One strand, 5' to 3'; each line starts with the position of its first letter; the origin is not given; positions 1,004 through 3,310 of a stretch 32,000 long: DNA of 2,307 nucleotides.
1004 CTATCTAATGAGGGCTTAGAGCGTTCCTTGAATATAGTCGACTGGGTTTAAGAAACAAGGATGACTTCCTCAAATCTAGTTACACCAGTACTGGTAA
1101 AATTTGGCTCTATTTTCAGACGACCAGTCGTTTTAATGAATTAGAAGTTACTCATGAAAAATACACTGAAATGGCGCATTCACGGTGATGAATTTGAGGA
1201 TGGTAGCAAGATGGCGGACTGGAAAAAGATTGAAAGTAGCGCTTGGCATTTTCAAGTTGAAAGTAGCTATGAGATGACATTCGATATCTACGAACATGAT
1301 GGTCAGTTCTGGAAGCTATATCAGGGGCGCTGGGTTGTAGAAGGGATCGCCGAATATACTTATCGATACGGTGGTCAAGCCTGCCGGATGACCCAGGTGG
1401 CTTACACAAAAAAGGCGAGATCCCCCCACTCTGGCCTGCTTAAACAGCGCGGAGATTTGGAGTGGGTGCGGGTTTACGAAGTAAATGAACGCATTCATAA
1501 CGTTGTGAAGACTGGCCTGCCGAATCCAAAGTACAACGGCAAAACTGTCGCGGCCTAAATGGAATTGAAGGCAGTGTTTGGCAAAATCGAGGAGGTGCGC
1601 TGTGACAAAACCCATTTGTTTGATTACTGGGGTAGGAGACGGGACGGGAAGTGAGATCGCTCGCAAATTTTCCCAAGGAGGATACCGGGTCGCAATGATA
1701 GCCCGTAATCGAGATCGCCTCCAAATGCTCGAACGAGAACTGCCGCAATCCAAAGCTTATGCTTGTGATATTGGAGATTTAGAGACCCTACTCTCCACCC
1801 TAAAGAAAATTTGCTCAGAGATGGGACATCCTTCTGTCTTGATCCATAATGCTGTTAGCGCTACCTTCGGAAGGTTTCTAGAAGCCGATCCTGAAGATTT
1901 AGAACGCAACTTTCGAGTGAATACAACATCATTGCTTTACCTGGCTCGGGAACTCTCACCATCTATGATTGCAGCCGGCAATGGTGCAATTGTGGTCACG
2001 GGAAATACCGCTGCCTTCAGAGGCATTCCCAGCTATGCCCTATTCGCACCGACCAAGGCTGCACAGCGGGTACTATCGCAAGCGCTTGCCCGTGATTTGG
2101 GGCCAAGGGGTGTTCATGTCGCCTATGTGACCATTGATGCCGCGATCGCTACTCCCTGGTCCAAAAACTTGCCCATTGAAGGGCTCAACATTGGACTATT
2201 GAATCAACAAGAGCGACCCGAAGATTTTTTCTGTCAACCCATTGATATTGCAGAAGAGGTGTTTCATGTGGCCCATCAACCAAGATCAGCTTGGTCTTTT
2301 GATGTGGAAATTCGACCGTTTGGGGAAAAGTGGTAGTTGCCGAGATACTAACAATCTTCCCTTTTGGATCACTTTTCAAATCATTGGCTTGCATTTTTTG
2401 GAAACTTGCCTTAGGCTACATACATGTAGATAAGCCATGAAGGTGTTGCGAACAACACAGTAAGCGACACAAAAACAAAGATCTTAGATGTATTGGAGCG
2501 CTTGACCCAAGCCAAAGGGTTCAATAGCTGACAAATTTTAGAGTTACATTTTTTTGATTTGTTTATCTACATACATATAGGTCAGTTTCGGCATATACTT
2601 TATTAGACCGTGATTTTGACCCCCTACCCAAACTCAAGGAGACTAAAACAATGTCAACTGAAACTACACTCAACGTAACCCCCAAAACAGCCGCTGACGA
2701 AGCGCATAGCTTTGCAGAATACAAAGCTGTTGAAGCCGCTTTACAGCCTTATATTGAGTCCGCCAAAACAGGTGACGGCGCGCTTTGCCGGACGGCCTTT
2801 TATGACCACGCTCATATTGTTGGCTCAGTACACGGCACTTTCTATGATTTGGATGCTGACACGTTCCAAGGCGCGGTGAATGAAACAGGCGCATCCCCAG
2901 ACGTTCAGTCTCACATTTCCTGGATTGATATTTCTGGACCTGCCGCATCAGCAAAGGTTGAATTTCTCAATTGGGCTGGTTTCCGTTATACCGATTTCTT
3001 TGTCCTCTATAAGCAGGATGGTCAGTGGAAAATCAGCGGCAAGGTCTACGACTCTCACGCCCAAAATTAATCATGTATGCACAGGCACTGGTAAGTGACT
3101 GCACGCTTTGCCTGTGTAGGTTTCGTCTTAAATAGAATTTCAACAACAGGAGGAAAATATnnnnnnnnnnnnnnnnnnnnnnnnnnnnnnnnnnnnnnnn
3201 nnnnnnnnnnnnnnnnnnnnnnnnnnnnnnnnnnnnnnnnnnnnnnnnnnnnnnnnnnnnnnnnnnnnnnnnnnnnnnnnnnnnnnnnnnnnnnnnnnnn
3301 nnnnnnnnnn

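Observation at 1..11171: Expanded nemR-nemA-gloA-like electrophile/carbonyl detoxification array whose local repressor has decayed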

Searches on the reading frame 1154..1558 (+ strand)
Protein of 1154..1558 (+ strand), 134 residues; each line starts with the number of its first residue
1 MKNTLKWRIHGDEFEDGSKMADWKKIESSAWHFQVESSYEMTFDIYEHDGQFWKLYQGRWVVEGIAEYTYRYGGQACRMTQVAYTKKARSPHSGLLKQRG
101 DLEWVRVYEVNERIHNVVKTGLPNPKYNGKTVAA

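Call 4: search_protein_families(library=pfam, proteins=[window:1154-1558:+], max_evalue=0.01)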
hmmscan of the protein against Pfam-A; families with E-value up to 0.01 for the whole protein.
window:1154-1558:+ (134 aa): 0 families

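Call 28: search_protein_families(library=pfam, proteins=[window:1154-1558:+], max_evalue=10)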
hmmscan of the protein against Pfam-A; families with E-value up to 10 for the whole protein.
window:1154-1558:+ (134 aa): 1 family
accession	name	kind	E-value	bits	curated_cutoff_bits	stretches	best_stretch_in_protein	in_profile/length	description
PF11743.13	DUF3301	-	0.082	13.1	25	1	60-109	15-66/95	Protein of unknown function (DUF3301)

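Call 29: search_protein_families(library=ncbifam, proteins=[window:1154-1558:+], max_evalue=0.00001)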
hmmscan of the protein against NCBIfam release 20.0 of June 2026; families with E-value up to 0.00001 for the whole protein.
window:1154-1558:+ (134 aa): 0 families
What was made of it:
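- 1154..1558 (+): orf134, a conserved small all-beta protein of unknown function. No Pfam or NCBIfam match (calls 4, 28, 29).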

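Call 77: search_protein_representatives(protein=window:1154-1558:+)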
Query: 134 residues. Proteins with E-value up to 0.001 (for the whole library): 40; up to 1e-10: 28; up to 1e-30: 4. The best 40 are listed.
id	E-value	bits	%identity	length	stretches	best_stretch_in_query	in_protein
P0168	1.7e-38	148.0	54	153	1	1-126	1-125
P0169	6.8e-37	142.8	57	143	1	2-118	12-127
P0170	1.6e-36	141.6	51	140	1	3-128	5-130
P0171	5.5e-32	126.9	52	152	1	5-119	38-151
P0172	1.2e-26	109.6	68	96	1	1-69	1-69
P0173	3.9e-26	107.9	56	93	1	45-128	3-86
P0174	1.0e-25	106.6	46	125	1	2-122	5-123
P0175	1.0e-22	96.9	66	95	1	1-66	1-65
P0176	2.2e-22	95.8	52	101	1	2-85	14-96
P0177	2.1e-20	89.4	59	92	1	1-71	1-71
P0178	5.1e-19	84.9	60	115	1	1-63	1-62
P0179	2.0e-18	82.9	70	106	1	1-53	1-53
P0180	7.4e-18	81.1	73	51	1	1-51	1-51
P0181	2.0e-17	79.7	63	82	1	63-122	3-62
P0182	2.4e-16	76.2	49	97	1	26-99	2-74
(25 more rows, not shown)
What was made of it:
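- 1154..1558 (+): Rare family (call 77).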

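Call 84: predict_structure(alignment_id=A3)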
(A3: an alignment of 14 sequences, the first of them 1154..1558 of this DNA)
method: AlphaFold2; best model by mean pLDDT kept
length: 134 residues; sequences in the alignment: 14
mean_pLDDT: 88.1   pTM: 0.78
mean pLDDT of the five models: 88.1, 88.0, 87.4, 87.0, 83.4
residues with pLDDT >= 90: 89; 70-90: 33; 50-70: 5; < 50: 7
segments of 3 or more residues with pLDDT < 50: 128-134
pLDDT, mean of each block of 10 residues (from residue 1): 88 93 95 84 95 94 81 93 97 92 95 96 62 39
secondary structure, 60 per line:
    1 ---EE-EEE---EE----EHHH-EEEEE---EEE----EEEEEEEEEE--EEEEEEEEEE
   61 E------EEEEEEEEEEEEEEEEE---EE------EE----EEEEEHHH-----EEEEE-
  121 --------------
elements in order: E7-9 E24-28 E32-34 E39-48 E51-61 E68-84 E102-106 E115-119

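Call 86: fold_search(model_id=the predicted structure, library=pdb)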
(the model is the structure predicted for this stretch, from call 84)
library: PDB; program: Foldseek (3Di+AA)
matches with E <= 10: 348; with E <= 0.001: 0
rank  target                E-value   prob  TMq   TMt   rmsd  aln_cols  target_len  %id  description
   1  8k7v_D                5.8e-01  0.12  0.20  0.05  14.5       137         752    9  the alpha-galactosidase 5 with inhibitor ABP2 (released 2024-07-31)
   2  9p8l_A                6.4e-01  0.23  0.24  0.31   8.5        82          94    5  Structure of Lockin in complex with 3'cADPR (released 2025-07-30)
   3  1utc_B                6.4e-01  0.12  0.21  0.10  14.9       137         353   12  Clathrin terminal domain complexed with TLPWDLWTT (released 2004-02-25)
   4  9c0y                  7.5e-01  0.11  0.21  0.09  15.0       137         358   12  Clathrin terminal domain complexed with Pitstop 2c (released 2024-06-26)
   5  9c0z                  7.5e-01  0.11  0.21  0.09  14.9       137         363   12  Clathrin terminal domain complexed with pitstop 2d (released 2024-06-26)
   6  7zkg_A                8.4e-01  0.30  0.25  0.15  10.9       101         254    8  C-Methyltransferase PsmD from Streptomyces griseofuscus with bound cofactor (crystal form 2) (released 2022-12-28)
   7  1utc_A                8.4e-01  0.09  0.23  0.11  15.5       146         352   12  Clathrin terminal domain complexed with TLPWDLWTT (released 2004-02-25)
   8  8k7v_A                8.8e-01  0.10  0.23  0.06  15.0       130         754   12  the alpha-galactosidase 5 with inhibitor ABP2 (released 2024-07-31)
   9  9f8t_A                9.3e-01  0.09  0.20  0.09  15.0       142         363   14  Clathrin terminal domain complexed with C-terminus of AAK1L (released 2025-05-21)
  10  8k7u_A                9.3e-01  0.09  0.21  0.06  14.9       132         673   11  the alpha-galactosidase 5 with Cacl2 (released 2024-07-31)
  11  8k1a_C                9.3e-01  0.03  0.13  0.04  16.4       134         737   10  the wild-typed alpha-galactosidase 5 (released 2024-07-17)
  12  9a1m_Q                1.0e+00  0.20  0.27  0.05  11.0       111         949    4  Integrative model of the nuclear pore complex from Schizosaccharomyces pombe (released 2021-11-12)
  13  9r9b_A                1.0e+00  0.09  0.23  0.07  15.6       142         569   13  Crystal structure of clathrin heavy chain in complex with a peptidomimetic inhibitor of the TACC3 interaction (released 2026-04-08)
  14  5u9o_E                1.0e+00  0.08  0.16  0.15  15.2        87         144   14  Cocrystal structure of the intermembrane space region of the plastid division proteins PARC6 and PDV1 (released 2017-12-20)
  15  5u9o_G                1.1e+00  0.08  0.16  0.16  14.3        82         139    8  Cocrystal structure of the intermembrane space region of the plastid division proteins PARC6 and PDV1 (released 2017-12-20)
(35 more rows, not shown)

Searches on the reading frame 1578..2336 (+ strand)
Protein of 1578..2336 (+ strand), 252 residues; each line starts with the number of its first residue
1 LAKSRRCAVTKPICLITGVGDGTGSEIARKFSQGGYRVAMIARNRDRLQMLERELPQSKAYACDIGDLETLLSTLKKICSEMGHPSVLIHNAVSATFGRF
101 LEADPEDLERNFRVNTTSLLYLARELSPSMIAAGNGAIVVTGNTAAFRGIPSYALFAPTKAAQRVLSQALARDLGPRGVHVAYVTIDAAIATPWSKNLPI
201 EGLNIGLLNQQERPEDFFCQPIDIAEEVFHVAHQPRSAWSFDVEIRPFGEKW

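Call 4: search_protein_families(library=pfam, proteins=[window:1578-2336:+], max_evalue=0.01)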
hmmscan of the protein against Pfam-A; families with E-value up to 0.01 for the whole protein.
window:1578-2336:+ (252 aa): 5 families
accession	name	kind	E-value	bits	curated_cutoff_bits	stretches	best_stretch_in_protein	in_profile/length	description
PF00106.31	adh_short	-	4.7e-31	108.2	26.6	1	14-186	3-179/195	short chain dehydrogenase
PF13561.12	adh_short_C2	-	2.3e-28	99.8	27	1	18-198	1-184/236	Enoyl-(Acyl carrier protein) reductase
PF08659.16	KR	-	1.5e-06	28.7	22.6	1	15-119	4-116/180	KR domain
PF01488.26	Shikimate_DH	-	0.00058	20.4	24.3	1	14-92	15-93/138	Shikimate / quinate 5-dehydrogenase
PF01370.27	Epimerase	-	0.00089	19.2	20.9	1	15-130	2-110/240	NAD dependent epimerase/dehydratase family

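Call 65: search_protein_families(library=ncbifam, proteins=[window:1578-2336:+], max_evalue=0.00001)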
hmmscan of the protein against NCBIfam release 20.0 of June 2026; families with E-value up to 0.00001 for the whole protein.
window:1578-2336:+ (252 aa): 192 families (the best 25 are shown)
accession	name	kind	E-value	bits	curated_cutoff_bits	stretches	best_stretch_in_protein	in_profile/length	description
NF005559.1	PRK07231.1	subfamily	2.1e-29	102.8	215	1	13-231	6-228/249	glucose 1-dehydrogenase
NF005672.0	PRK07454.1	equivalog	2.7e-27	95.5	234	1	11-197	6-196/241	SDR family oxidoreductase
NF040690.1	mycolate_SDR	equivalog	1.1e-26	93.9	380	1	12-182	9-182/265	mycolate reductase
NF005806.0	PRK07666.1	equivalog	1.9e-26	92.8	286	1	13-204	9-203/239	3-ketoacyl-ACP reductase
NF004526.0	PRK05872.1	subfamily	5.1e-26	91.4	276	1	9-184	8-187/297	short-chain dehydrogenase/reductase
NF006565.0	PRK09072.1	equivalog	1.1e-25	90.7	238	1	13-216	7-209/265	SDR family oxidoreductase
NF005495.0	PRK07109.1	subfamily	1.1e-25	90.6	264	1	10-236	7-232/334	SDR family oxidoreductase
NF006123.0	PRK08267.1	equivalog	3.3e-24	85.5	261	1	14-239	5-228/261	SDR family oxidoreductase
NF004824.0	PRK06180.1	subfamily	7.5e-24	84.4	298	1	11-194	4-187/279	oxidoreductase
NF006073.0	PRK08219.1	equivalog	5.3e-23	81.9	218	1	11-248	3-225/227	SDR family oxidoreductase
NF005067.0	PRK06484.1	equivalog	2.1e-22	79.4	713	1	11-233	9-234/524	short chain dehydrogenase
NF005909.0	PRK07890.1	subfamily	3.2e-22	79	258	1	13-184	9-184/260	short chain dehydrogenase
NF053674.1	XylDhXylBProt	equivalog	5.1e-22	78.5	400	1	14-194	14-197/252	D-xylose 1-dehydrogenase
NF052558.1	MBtsdlDhBudC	equivalog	8.1e-22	78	270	1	13-185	5-178/250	meso-2,3-butanediol dehydrogenase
NF004791.0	PRK06138.1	equivalog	1.5e-21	76.8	312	1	12-232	6-231/252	SDR family oxidoreductase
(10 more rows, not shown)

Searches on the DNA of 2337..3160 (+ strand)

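Call 27: search_dna_similar(query=window:2337-3160:+, collection=plasmids, mode=distant, max_rows=15)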
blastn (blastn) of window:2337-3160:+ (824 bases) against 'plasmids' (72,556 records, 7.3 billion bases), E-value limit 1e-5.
No match.
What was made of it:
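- Tried and rejected: No match (call 27).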
